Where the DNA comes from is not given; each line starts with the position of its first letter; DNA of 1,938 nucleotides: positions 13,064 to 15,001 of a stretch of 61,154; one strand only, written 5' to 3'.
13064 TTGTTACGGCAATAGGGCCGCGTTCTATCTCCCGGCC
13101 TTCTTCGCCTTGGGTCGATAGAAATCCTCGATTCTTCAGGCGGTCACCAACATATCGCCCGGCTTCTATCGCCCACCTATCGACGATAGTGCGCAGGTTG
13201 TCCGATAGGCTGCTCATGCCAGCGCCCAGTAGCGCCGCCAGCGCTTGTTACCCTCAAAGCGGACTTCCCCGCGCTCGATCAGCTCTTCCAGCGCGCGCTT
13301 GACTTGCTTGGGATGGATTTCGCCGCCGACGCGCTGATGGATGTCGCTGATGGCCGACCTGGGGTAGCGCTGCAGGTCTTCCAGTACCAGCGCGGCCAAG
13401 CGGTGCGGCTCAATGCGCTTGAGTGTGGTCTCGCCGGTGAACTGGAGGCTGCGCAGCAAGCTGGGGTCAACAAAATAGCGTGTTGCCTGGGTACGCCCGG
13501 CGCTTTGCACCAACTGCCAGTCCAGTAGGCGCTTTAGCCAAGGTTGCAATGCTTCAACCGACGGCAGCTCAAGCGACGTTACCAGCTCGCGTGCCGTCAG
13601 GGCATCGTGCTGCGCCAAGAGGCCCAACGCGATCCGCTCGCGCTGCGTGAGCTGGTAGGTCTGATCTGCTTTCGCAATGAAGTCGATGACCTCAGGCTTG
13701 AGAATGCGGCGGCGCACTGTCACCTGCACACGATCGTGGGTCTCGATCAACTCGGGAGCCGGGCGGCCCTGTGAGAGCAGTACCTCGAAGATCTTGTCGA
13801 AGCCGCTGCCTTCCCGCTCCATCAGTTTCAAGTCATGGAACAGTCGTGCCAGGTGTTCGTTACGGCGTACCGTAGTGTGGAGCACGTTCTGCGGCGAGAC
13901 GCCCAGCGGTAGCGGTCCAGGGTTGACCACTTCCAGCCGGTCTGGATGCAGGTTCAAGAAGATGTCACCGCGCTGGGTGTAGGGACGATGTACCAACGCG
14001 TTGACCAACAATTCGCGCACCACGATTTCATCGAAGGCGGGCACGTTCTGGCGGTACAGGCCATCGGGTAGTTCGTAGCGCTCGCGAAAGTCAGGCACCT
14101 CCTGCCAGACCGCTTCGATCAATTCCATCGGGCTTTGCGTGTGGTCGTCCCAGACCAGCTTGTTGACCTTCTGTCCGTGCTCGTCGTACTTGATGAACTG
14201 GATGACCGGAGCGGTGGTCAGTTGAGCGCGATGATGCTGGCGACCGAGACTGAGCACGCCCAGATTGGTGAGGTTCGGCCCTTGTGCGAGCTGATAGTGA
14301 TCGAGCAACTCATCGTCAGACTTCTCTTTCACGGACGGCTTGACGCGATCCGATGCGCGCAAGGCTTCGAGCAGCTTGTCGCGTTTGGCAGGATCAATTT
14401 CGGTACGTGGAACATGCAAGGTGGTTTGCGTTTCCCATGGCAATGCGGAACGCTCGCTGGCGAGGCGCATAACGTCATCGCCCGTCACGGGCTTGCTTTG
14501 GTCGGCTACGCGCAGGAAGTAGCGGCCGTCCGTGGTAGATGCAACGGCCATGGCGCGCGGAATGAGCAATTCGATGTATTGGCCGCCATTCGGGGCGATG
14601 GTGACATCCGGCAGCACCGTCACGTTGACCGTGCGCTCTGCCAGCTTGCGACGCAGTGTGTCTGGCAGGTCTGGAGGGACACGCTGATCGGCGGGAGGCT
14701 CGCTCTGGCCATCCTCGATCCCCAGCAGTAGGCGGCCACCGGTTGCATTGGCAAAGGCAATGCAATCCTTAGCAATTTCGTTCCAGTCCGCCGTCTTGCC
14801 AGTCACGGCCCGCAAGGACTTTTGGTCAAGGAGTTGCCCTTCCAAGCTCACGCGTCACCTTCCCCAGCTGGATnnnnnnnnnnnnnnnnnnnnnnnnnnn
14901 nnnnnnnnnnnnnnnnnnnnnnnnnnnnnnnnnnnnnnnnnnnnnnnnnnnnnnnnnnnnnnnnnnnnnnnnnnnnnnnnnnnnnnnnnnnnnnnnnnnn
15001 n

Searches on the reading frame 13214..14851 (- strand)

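Call 66: search_protein_families(library=ncbifam, proteins=[window:13214-14851:-], max_evalue=0.00001)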
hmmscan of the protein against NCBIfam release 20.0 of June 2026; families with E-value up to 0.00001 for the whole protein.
window:13214-14851:- (545 aa): 0 families

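Call 69: search_protein_families(library=pfam, proteins=[window:13214-14851:-], max_evalue=0.001)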
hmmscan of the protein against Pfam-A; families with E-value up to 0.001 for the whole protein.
window:13214-14851:- (545 aa): 2 families
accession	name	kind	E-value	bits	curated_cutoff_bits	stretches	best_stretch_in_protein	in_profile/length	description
PF13749.12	HATPase_c_4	-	4.5e-19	68.7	26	1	297-379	4-89/89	Putative ATP-dependent DNA helicase recG C-terminal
PF04326.19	SLFN_AlbA_2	-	5.2e-09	37.1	25.3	1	18-122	15-117/118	Schlafen, AlbA_2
